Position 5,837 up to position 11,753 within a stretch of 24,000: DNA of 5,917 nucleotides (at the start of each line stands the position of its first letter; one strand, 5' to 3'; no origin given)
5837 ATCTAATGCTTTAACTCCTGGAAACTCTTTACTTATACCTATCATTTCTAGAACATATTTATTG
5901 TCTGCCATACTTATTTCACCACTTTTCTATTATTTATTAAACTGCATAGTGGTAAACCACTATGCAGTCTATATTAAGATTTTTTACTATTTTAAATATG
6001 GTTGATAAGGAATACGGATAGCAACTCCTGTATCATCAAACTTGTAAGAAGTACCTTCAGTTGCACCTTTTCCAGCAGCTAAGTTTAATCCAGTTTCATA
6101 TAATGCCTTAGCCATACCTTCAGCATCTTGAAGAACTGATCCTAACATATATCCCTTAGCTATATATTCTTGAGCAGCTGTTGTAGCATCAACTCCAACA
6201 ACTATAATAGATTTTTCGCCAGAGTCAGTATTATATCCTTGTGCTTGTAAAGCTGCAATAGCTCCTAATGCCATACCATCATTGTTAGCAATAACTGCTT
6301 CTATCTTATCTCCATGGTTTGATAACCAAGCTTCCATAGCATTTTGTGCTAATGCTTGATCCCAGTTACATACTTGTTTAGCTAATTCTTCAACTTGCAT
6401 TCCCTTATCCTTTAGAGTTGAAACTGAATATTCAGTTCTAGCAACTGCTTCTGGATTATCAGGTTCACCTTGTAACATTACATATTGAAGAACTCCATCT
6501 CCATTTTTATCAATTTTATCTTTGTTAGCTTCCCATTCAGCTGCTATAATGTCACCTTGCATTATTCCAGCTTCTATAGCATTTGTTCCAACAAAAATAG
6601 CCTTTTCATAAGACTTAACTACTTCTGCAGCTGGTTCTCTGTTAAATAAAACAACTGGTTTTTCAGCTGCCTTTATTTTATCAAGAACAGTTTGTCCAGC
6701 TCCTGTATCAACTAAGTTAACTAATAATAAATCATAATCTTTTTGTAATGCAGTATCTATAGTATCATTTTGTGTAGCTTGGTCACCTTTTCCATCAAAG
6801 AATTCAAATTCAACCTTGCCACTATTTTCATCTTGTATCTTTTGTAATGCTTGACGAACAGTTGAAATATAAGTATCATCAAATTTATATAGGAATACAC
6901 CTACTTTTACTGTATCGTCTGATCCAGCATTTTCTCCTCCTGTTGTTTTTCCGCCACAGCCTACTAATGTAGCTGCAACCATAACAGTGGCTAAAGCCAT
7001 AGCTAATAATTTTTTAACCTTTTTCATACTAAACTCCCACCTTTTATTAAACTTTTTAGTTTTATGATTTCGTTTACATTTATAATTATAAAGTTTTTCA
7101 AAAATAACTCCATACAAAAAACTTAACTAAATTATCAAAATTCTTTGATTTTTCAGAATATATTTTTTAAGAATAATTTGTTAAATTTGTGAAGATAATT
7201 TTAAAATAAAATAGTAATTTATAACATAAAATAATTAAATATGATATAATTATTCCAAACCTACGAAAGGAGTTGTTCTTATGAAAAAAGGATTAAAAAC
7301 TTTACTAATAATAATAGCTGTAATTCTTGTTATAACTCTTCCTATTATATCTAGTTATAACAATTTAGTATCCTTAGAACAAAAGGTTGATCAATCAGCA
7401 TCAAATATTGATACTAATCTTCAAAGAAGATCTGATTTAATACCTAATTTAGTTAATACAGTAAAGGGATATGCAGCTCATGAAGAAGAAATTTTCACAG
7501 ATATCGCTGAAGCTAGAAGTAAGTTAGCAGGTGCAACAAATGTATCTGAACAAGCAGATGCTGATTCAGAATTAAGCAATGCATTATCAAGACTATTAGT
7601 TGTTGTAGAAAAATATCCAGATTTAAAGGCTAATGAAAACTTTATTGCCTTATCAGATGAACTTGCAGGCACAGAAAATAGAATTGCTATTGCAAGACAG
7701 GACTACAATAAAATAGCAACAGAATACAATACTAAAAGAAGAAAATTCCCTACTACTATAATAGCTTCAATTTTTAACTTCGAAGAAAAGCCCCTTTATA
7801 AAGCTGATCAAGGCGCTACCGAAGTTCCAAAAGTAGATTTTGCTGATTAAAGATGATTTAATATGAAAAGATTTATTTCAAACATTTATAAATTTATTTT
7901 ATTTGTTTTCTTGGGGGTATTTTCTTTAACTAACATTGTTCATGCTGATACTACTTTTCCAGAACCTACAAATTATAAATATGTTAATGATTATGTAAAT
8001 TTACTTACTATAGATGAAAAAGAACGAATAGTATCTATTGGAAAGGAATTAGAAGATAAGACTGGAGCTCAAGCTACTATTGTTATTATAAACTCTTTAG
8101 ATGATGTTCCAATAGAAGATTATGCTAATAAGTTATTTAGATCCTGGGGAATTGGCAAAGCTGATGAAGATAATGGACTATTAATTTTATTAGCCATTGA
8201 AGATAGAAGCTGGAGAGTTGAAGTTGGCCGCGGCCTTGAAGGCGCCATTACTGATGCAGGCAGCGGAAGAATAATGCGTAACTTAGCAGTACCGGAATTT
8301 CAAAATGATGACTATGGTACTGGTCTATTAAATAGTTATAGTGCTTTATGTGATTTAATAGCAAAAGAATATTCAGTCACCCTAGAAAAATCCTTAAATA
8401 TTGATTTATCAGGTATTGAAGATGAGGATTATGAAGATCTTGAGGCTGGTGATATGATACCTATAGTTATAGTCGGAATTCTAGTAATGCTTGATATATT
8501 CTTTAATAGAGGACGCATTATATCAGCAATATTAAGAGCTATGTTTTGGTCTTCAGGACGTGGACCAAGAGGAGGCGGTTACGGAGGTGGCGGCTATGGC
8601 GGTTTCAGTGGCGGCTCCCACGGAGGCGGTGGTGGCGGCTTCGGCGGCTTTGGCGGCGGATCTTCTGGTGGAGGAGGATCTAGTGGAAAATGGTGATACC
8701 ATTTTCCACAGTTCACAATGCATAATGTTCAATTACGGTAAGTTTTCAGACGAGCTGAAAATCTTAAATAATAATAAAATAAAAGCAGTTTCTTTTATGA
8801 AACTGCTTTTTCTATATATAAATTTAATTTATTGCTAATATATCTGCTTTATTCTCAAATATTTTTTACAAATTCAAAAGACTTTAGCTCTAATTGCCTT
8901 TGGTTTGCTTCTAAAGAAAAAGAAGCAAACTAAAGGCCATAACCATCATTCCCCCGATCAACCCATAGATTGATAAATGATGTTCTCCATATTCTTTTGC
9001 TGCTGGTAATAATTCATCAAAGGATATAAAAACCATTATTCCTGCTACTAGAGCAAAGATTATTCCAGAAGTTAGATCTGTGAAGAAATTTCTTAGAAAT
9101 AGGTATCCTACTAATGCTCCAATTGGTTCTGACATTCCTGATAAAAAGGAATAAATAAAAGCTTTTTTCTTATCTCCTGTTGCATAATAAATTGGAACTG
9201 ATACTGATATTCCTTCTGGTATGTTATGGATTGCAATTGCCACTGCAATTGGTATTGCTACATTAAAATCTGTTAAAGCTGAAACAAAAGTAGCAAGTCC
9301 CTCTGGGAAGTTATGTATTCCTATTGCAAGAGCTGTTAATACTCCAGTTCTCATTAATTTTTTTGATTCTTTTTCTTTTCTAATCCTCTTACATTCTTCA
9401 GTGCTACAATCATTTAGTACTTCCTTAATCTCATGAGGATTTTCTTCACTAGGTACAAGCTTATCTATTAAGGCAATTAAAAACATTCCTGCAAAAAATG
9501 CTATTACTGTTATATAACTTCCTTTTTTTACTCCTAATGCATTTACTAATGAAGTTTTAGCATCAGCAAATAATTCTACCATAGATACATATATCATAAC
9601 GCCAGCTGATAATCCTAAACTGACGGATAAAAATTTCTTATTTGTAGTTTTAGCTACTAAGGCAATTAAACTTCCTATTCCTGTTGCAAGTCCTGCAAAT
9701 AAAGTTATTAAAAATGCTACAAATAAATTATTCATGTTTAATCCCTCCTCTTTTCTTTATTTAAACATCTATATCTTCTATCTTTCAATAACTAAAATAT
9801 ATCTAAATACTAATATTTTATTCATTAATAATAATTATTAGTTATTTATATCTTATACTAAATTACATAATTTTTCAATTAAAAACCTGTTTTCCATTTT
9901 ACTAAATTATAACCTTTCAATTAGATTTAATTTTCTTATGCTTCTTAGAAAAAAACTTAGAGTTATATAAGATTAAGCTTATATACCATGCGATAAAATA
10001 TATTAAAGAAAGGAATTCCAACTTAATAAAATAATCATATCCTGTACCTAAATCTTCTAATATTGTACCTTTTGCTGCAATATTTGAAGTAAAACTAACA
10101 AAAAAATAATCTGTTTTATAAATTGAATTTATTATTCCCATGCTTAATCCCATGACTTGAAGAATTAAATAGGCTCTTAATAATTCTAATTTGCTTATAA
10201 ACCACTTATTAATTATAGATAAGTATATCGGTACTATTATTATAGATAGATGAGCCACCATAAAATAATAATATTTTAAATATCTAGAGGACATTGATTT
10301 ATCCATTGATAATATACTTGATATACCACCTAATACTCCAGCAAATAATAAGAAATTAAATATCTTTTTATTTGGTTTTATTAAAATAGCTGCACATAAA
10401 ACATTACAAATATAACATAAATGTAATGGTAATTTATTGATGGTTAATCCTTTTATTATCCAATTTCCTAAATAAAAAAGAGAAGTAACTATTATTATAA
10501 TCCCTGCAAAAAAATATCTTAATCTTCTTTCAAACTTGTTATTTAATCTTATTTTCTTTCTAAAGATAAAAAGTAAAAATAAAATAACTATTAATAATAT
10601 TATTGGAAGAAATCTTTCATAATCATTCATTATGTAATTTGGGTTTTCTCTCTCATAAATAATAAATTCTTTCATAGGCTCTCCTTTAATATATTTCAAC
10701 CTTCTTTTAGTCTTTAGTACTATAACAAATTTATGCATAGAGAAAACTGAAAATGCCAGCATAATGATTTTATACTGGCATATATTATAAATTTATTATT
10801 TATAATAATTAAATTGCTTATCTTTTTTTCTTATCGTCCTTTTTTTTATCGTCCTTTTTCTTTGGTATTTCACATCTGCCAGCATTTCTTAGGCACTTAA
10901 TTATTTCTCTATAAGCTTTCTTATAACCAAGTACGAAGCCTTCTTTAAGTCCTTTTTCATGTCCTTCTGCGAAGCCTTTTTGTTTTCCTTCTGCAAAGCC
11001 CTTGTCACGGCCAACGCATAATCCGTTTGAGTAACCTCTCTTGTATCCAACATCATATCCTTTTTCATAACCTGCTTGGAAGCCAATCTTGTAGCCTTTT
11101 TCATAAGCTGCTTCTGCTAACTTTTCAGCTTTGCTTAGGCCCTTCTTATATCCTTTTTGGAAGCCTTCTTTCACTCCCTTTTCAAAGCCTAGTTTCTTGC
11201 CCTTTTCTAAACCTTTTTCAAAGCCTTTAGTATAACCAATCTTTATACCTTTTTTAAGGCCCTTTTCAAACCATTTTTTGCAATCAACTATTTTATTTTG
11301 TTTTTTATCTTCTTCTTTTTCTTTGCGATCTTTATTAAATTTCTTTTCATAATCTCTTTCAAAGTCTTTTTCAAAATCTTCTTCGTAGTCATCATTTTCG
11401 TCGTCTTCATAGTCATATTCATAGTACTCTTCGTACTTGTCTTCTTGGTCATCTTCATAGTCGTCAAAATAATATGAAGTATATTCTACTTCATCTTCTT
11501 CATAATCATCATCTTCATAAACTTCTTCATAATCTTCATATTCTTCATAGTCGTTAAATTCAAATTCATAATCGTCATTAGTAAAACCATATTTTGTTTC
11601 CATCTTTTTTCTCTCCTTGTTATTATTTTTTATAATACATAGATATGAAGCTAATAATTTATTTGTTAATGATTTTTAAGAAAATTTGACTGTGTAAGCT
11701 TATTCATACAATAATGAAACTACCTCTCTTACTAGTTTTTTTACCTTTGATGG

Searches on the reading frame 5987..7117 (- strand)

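Call 79: search_protein_families(library=pfam, proteins=[window:5987-7117:-], max_evalue=0.00001)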
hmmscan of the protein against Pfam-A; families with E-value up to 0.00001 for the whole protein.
window:5987-7117:- (376 aa): 3 families
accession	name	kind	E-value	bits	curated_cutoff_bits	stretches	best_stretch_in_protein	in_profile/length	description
PF13407.12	Peripla_BP_4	-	7.5e-55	186.7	35.1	1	72-350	1-257/258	Periplasmic binding protein domain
PF13377.12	Peripla_BP_3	-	1e-07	32.6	26.5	1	215-354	17-152/167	Periplasmic binding protein-like domain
PF00532.27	Peripla_BP_1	-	2e-07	31.2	22.2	1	215-316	126-230/281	Periplasmic binding proteins and sugar binding domain of LacI family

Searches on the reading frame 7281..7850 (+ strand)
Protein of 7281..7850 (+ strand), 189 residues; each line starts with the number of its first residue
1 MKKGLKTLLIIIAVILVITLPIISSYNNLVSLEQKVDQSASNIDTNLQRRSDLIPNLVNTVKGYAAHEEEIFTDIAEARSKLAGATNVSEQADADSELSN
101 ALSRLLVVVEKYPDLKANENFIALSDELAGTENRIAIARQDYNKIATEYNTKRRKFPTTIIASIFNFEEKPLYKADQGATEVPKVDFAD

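Call 79: search_protein_families(library=pfam, proteins=[window:7281-7850:+], max_evalue=0.00001)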
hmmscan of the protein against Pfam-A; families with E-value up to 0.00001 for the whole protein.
window:7281-7850:+ (189 aa): 1 family
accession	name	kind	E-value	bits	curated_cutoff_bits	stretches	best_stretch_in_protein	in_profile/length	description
PF04011.17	LemA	-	6.8e-60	201.6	26.2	1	40-187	2-149/149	LemA family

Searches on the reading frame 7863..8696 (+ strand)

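Call 79: search_protein_families(library=pfam, proteins=[window:7863-8696:+], max_evalue=0.00001)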
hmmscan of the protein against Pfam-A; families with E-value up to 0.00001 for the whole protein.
window:7863-8696:+ (277 aa): 1 family
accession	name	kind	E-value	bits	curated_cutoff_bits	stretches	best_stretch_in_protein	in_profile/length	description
PF04536.20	TPM_phosphatase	-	4.9e-38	130.4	22.1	1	41-163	1-123/125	TPM domain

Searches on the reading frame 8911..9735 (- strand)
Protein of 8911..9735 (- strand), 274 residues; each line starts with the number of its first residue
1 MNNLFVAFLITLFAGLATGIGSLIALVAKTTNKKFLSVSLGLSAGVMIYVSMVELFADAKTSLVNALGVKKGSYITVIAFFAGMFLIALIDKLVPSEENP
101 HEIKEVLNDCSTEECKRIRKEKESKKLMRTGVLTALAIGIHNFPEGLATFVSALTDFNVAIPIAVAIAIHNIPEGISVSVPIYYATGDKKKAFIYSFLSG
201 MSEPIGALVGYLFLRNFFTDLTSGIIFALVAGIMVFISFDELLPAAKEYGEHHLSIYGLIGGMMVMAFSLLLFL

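Call 79: search_protein_families(library=pfam, proteins=[window:8911-9735:-], max_evalue=0.00001)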
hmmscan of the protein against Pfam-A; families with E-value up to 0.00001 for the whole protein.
window:8911-9735:- (274 aa): 1 family
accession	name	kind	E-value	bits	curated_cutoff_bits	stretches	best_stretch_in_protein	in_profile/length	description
PF02535.28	Zip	-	2.2e-39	136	35.1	2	98-268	146-321/323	ZIP Zinc transporter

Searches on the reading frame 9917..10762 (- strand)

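Call 79: search_protein_families(library=pfam, proteins=[window:9917-10762:-], max_evalue=0.00001)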
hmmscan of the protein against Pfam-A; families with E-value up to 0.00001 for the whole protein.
window:9917-10762:- (281 aa): 1 family
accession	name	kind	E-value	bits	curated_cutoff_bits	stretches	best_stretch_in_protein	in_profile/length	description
PF14808.11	TMEM164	-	4.9e-24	85.5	25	1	54-260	13-217/217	TMEM164 family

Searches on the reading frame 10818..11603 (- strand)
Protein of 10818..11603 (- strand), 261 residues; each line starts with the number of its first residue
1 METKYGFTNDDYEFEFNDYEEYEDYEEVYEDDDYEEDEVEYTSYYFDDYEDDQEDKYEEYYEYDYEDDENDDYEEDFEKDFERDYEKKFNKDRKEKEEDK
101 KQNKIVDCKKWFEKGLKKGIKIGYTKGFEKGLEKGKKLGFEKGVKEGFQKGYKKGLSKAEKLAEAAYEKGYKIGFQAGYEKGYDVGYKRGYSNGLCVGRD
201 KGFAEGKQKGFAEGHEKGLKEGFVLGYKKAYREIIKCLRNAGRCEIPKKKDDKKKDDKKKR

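Call 79: search_protein_families(library=pfam, proteins=[window:10818-11603:-], max_evalue=0.00001)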
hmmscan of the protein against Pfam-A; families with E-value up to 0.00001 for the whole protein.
window:10818-11603:- (261 aa): 1 family
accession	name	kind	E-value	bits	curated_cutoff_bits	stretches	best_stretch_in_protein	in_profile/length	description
PF09811.14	Yae1_N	-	2.7e-13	49.8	27.5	0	123-156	5-38/39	Essential protein Yae1, N terminal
